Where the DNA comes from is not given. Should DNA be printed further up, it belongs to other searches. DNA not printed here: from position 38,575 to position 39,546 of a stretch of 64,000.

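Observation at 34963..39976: Nested third event: a 0.9-kb single-gene RecB-like PD-(D/E)XK nuclease cassette sits exactly in the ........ catalytic-loop codons of another kinase, flanked by AGCCGAG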

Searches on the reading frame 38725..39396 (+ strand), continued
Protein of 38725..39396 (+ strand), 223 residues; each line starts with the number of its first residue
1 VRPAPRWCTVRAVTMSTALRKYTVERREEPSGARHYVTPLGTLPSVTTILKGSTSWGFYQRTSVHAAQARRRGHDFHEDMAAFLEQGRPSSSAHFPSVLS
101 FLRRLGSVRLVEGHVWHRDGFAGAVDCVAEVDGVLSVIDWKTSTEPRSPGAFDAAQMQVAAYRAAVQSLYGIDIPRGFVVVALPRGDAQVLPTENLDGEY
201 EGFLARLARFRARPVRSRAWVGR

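Call 55: search_solved_structures(query=A1, max_evalue=1, show_alignments=2)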
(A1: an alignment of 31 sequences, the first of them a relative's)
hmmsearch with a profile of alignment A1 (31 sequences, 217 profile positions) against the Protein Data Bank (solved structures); distinct sequences matched with E-value up to 1: 8.
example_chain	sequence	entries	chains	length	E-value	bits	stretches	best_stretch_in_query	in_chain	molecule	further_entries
8xa9_A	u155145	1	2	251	3.7e-41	144.2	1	27-214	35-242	Mitochondrial genome maintenance exonuclease 1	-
5zyu_A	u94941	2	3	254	3.8e-41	144.2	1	27-214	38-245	Mitochondrial genome maintenance exonuclease 1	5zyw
5zyt_A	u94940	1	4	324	8e-41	143.1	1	27-214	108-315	Mitochondrial genome maintenance exonuclease 1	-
5zyv_A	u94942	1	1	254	2.6e-39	138.2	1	27-214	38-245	Mitochondrial genome maintenance exonuclease 1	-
6ppu_B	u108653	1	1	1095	9.6e-05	25.2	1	119-166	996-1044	UvrD/REP helicase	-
7sjr_B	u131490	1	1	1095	9.6e-05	25.2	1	119-166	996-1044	DNA helicase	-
6ppr_B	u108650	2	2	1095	0.002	20.8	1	119-166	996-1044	UvrD/REP helicase | DNA 3'-5' helicase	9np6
6ppj_B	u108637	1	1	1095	0.003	20.3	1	119-166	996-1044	UvrD/REP helicase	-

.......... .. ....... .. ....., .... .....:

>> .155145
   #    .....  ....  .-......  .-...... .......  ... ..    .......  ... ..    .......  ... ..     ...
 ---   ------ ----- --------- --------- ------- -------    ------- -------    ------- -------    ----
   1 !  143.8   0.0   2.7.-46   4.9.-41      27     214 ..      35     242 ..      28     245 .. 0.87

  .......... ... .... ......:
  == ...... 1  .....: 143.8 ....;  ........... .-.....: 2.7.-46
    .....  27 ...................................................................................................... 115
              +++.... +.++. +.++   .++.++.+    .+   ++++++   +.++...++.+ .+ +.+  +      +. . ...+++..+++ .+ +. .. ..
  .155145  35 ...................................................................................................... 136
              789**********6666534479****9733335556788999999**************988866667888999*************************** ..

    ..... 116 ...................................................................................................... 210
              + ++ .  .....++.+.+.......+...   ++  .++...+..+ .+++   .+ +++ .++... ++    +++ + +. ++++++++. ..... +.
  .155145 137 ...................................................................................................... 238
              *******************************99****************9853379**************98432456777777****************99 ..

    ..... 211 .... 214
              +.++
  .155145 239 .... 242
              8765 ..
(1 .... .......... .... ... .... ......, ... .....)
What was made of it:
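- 38767..39396 (+): MGME1-type PD-(D/E)XK exonuclease gene, 209 aa (NCBI MFO0577422.1). Family profile against human MGME1 gives E 4e-41 over the full length (call 55).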

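Call 60: predict_structure(alignment_id=A1)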
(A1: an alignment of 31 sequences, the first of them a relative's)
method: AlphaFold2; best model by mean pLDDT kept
length: 209 residues; sequences in the alignment: 31
mean_pLDDT: 91.0   pTM: 0.88
mean pLDDT of the five models: 91.0, 91.0, 90.8, 89.8, 89.6
residues with pLDDT >= 90: 168; 70-90: 20; 50-70: 9; < 50: 12
segments of 3 or more residues with pLDDT < 50: 43-46, 203-209
pLDDT, mean of each block of 10 residues (from residue 1): 87 91 98 85 58 89 96 94 97 98 98 98 98 94 98 98 98 95 98 91 47
secondary structure, 60 per line:
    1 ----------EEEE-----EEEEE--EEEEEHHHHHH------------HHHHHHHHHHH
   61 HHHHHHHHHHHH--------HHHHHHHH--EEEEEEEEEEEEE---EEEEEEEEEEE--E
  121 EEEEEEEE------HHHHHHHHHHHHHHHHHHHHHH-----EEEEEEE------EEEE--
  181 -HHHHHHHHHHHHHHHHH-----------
elements in order: E11-14 E20-24 E27-31 H32-37 H50-72 H81-88 E91-103 E107-117 E120-128 H135-156 E162-168 E175-178 H182-198

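Call 63: fold_search(model_id=the predicted structure, library=pdb)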
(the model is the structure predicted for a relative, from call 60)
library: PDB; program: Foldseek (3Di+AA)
matches with E <= 10: 717; with E <= 0.001: 24
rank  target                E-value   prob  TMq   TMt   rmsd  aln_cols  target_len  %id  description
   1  5zyv_A                6.6e-13  1.00  0.68  0.72   4.2       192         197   26  Crystal structure of human MGME1 with single strand DNA2 and Ca2+ (released 2018-09-19)
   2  5zyu_A                7.0e-13  1.00  0.69  0.65   3.4       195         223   27  The crystal structure of humanMGME1 with single strand DNA2 (released 2018-09-19)
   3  5zyt_D                1.1e-12  1.00  0.71  0.68   3.2       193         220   27  Crystal structure of human MGME1 with 3' overhang double strand DNA3 (released 2018-09-19)
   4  8xa9_A                1.1e-12  1.00  0.67  0.65   3.5       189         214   26  Human MGME1 in complex with 5'-overhang DNA (released 2024-03-20)
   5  8xa9_B                1.8e-12  1.00  0.67  0.66   5.0       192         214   26  Human MGME1 in complex with 5'-overhang DNA (released 2024-03-20)
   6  5zyt_C                3.1e-12  1.00  0.71  0.68   3.1       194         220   26  Crystal structure of human MGME1 with 3' overhang double strand DNA3 (released 2018-09-19)
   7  5zyt_A                4.5e-12  1.00  0.71  0.67   3.4       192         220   26  Crystal structure of human MGME1 with 3' overhang double strand DNA3 (released 2018-09-19)
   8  5zyw                  6.8e-12  1.00  0.73  0.66   4.1       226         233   26  The crystal structure of apo-HsMGME1 with Mn2+ (released 2018-09-19)
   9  5zyt_B                7.6e-12  1.00  0.70  0.67   3.1       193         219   27  Crystal structure of human MGME1 with 3' overhang double strand DNA3 (released 2018-09-19)
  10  7mi4_A                9.5e-05  1.00  0.41  0.17   8.9       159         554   16  Symmetrical PAM-PAM prespacer bound Cas4/Cas1/Cas2 complex (released 2021-11-17)
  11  7mi5_A                9.5e-05  1.00  0.38  0.16   9.7       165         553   14  Asymmetrical PAM-Non PAM prespacer bound Cas4/Cas1/Cas2 complex (released 2021-11-17)
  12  8d3l_J                3.0e-04  1.00  0.37  0.36   9.8       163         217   13  Type I-C Cas4-Cas1-Cas2 complex bound to a PAM/PAM prespacer (released 2022-11-02)
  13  9np6_A                3.1e-04  1.00  0.54  0.15   4.6       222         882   19  Cryo-EM structure of AdnA(D934A)-AdnB(D1014A) in complex with AMPPNP and blunt end DNA (released 2025-03-19)
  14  9iac_B                3.1e-04  1.00  0.40  0.33   8.2       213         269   13  Structure of the Argonaute-associated Cas4 family protein 1 (ACE1) from Microcystis aeruginosa (MaACE1) (released 2025-04-23)
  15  9iab_A                3.8e-04  0.98  0.33  0.27   9.3       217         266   12  Structure of the Argonaute-associated Cas4 family protein 1 (ACE1) from Chroococcidiopsis thermalis (CtACE1) (released 2025-04-23)
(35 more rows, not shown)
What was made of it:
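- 38767..39396 (+): AF2 model pLDDT 91; best Foldseek hits are MGME1 (calls 60, 63).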

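Call 70: search_protein_families(library=padloc, proteins=[window:38767-39393:+], max_evalue=0.01)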
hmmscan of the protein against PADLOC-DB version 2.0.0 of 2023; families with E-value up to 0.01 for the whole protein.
window:38767-39393:+ (209 aa): 8 families
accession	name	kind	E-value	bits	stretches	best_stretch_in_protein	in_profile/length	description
PDLC00943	Cas4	-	4.3e-08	31.3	1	87-185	45-142/180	CRISPR-associated protein Cas4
PDLC00944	Cas4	-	2e-06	26.1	1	90-180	48-136/177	Cas4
PDLC01250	Cas4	-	1.3e-05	23.6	1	106-169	61-117/168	"CAS-I,CAS-II,CAS-III,CAS-IV,CAS-V,CAS-VI; acquisition_associated"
PDLC02083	Cas4_II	-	2.6e-05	22.7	1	103-167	69-129/186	-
PDLC00060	DruK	-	0.0013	16.1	1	106-157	142-191/347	PD-(D/E)XK nuclease superfamily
PDLC00059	DruK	-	0.0013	16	1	106-180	125-197/326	PD-(D/E)XK nuclease superfamily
PDLC01747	Cas1g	-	0.0015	15.2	1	103-163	59-118/523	-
PDLC02410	Aga_Cas4-like_Nuc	-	0.0038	15.1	1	109-135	136-162/255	Class II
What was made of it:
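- Tried and rejected: Only weak Cas4 and DruK matches (call 70).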

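Call 71: search_protein_families(library=phrogs, proteins=[window:38767-39393:+], max_evalue=0.01)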
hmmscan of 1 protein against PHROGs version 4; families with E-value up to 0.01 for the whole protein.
window:38767-39393:+ (209 aa): 2 families
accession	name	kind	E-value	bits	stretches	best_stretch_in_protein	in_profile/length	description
phrog_298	-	DNA, RNA and nucleotide metabolism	3.9e-30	106.2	1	8-192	44-252/293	exonuclease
phrog_69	-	DNA, RNA and nucleotide metabolism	3.5e-06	27.3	1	106-178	205-273/501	exonuclease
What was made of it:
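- On Free-standing homing endonuclease gene: The best matches are the MGME1 exonuclease (E 4e-41, call 55; Foldseek, call 63) and PHROG 298 'exonuclease' (call 71).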

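Call 80: list_cluster_members(proteins=[P0001, P0096, P0003])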
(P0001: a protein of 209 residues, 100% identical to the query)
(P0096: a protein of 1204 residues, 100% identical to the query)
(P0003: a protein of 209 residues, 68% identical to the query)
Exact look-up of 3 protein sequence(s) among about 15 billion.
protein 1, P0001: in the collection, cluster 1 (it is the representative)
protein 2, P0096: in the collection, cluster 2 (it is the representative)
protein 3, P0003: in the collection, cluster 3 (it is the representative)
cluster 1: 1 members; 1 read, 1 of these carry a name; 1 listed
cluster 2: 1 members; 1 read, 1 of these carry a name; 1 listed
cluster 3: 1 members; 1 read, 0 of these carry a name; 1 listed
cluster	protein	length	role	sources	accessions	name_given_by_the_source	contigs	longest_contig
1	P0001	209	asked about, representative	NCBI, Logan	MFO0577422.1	MAG: PD-(D/E)XK nuclease family protein [Polyangia bacterium]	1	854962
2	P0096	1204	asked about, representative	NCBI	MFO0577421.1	MAG: AAA family ATPase [Polyangia bacterium]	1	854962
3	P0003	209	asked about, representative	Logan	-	-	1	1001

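Call 81: find_encoding_contigs(protein=P0003, flank=5000, max_places=5)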
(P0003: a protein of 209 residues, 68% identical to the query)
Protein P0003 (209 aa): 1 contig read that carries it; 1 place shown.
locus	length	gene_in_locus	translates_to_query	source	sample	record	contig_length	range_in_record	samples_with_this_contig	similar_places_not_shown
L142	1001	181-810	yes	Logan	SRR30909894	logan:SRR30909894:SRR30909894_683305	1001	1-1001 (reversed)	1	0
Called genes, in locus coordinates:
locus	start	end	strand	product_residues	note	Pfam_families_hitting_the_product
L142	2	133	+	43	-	?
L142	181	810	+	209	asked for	PF12705:PDDEXK_1 (weak)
